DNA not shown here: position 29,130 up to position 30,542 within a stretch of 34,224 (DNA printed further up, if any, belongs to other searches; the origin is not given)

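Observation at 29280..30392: Orphan polysaccharide pyruvyl transferase marooned between IS elements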

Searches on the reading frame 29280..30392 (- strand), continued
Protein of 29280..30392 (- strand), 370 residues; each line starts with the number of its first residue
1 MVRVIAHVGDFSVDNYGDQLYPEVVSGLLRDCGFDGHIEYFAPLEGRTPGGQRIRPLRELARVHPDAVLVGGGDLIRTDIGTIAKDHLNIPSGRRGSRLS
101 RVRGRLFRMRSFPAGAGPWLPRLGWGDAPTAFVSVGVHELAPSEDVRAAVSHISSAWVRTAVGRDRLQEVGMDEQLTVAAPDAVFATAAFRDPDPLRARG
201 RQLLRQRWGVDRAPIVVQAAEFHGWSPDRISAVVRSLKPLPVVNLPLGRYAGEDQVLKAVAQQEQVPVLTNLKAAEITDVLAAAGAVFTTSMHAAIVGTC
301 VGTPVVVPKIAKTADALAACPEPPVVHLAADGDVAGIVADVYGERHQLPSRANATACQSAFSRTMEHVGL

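Call 63: find_encoding_contigs(protein=P0008, flank=10000, max_places=1)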
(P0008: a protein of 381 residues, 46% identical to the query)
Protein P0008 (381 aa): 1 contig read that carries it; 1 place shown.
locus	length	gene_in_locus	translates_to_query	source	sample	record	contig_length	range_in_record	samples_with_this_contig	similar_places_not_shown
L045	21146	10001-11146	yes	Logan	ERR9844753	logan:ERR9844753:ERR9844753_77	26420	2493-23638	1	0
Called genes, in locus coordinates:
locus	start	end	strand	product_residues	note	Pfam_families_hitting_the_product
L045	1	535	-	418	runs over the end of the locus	PF00232:Glyco_hydro_1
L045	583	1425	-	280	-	PF01557:FAA_hydrolase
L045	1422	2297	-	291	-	PF01557:FAA_hydrolase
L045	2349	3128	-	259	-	PF00106:adh_short, PF08659:KR, PF13561:adh_short_C2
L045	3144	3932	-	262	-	PF00106:adh_short, PF08659:KR, PF13561:adh_short_C2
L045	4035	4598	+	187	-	PF02627:CMD (weak)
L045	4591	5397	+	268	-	PF09339:HTH_IclR, PF12802:MarR_2 (faint), PF01614:IclR_C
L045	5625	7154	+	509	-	PF13727:CoA_binding_3 (weak), PF02397:Bac_transf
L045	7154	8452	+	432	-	PF09314:DUF1972, PF13439:Glyco_transf_4, PF13579:Glyco_trans_4_4, PF00534:Glycos_transf_1, PF13692:Glyco_trans_1_4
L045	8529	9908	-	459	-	-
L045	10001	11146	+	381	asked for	PF04230:PS_pyruv_trans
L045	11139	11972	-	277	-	PF05212:DUF707 (faint)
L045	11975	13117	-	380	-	PF00535:Glycos_transf_2, PF13641:Glyco_tranf_2_3, PF04138:GtrA_DPMS_TM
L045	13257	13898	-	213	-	PF01451:LMWPc (weak)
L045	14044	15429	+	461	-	PF02706:Wzz, PF10609:ParA, PF01656:CbiA, PF09140:MipZ (faint), PF13614:AAA_31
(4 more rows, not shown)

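Call 64: find_encoding_contigs(protein=P0029, flank=10000, max_places=1)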
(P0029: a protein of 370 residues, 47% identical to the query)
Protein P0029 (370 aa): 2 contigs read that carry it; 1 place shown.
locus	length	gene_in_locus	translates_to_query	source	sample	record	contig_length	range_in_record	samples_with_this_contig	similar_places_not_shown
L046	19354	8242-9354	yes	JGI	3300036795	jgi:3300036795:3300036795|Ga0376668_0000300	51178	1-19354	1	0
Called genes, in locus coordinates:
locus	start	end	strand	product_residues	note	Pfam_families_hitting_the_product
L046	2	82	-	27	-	?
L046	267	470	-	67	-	-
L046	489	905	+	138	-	PF01648:ACPS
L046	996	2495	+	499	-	PF03659:Glyco_hydro_71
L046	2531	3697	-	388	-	PF13439:Glyco_transf_4, PF20706:GT4-conflict (faint), PF13524:Glyco_trans_1_2 (weak), PF13692:Glyco_trans_1_4, PF00534:Glycos_transf_1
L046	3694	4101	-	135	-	PF01467:CTP_transf_like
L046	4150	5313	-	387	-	PF04464:Glyphos_transf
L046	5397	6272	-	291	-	-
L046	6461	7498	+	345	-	PF01757:Acyl_transf_3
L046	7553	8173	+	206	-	-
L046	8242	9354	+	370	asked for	PF04230:PS_pyruv_trans (weak)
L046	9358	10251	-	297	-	PF05711:TylF, PF13578:Methyltransf_24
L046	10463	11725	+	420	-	PF01943:Polysacc_synt, PF13440:Polysacc_synt_3 (weak)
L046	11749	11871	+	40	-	-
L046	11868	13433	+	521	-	-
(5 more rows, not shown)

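Call 65: find_homologous_proteins(query=L007:1721-2551:+, max_evalue=0.001)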
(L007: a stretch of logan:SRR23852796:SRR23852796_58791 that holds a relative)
Query L007:1721-2551:+ (276 aa): 101 proteins with E <= 0.001 among 2933 candidates.
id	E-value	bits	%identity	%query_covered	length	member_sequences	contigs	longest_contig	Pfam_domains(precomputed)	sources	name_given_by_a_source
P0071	9.3e-117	407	98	66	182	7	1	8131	-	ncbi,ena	-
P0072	3.3e-60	222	48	84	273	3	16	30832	-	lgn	-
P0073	8.3e-57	211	47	87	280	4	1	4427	-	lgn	-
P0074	5.5e-56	208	46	90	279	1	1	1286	-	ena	-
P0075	4.4e-55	205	47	84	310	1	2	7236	-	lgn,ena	-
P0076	5.3e-55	205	46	84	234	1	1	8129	-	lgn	-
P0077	2.5e-54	203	44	91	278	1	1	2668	-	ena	-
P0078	2.8e-54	202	44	84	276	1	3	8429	-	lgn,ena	-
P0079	3.3e-54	202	44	87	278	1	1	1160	-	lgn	-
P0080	5.0e-54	202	43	80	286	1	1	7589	PF05212.19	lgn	-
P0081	6.5e-54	201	43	93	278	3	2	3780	-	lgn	-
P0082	8.3e-54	201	46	85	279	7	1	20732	-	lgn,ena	-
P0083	1.0e-53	201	47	86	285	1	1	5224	-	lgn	-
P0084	1.8e-53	200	43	92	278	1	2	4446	-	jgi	jgi:hypothetical protein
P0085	3.4e-53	199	46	87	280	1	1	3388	-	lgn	-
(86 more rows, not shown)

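Call 77: search_protein_representatives(protein=window:29280-30392:-)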
Query: 370 residues. Proteins with E-value up to 0.001 (for the whole library): 146; up to 1e-10: 30; up to 1e-30: 14. The best 146 are listed.
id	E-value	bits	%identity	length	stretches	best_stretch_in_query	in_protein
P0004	5.4e-104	364.4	52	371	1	4-369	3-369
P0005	5.0e-95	335.0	49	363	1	8-370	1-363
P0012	9.5e-91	320.9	47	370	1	4-362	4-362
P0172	4.5e-90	318.7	49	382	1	5-365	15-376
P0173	7.2e-90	318.0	44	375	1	5-366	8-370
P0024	1.5e-82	293.9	45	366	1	5-366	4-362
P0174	7.9e-80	285.0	43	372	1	5-370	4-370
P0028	2.1e-77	277.0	41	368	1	5-365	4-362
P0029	2.4e-77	276.8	45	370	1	5-353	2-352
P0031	7.1e-74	265.4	43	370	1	5-354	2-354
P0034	2.6e-65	237.2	41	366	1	6-348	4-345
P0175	4.0e-57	210.2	40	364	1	5-369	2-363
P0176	1.2e-36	142.8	50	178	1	217-365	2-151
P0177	3.7e-35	138.0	43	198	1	172-366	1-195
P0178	4.3e-26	108.1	45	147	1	67-199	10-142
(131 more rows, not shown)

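Call 79: predict_structure(alignment_id=A3)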
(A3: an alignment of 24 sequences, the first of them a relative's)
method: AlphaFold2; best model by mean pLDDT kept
length: 273 residues; sequences in the alignment: 24
mean_pLDDT: 90.1   pTM: 0.88
mean pLDDT of the five models: 90.1, 89.2, 88.2, 88.2, 87.3
residues with pLDDT >= 90: 192; 70-90: 60; 50-70: 20; < 50: 1
segments of 3 or more residues with pLDDT < 50: none
pLDDT, mean of each block of 10 residues (from residue 1): 74 77 69 88 98 98 98 98 96 98 97 94 96 96 81 92 92 97 91 92 96 93 71 91 92 91 88 51
secondary structure, 60 per line:
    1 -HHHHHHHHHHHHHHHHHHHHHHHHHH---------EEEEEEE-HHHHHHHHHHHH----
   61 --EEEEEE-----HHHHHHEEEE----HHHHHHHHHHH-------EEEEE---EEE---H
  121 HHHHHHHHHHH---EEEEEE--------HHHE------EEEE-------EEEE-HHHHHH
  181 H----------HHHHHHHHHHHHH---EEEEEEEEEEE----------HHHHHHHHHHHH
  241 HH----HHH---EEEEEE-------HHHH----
elements in order: H2-27 E37-43 H45-56 E63-68 H74-79 E80-83 H88-98 E106-110 E114-116 H120-131 E135-140 E159-162 E170-173 H175-181 H192-204 E208-218 H229-242 E253-258 H266-269
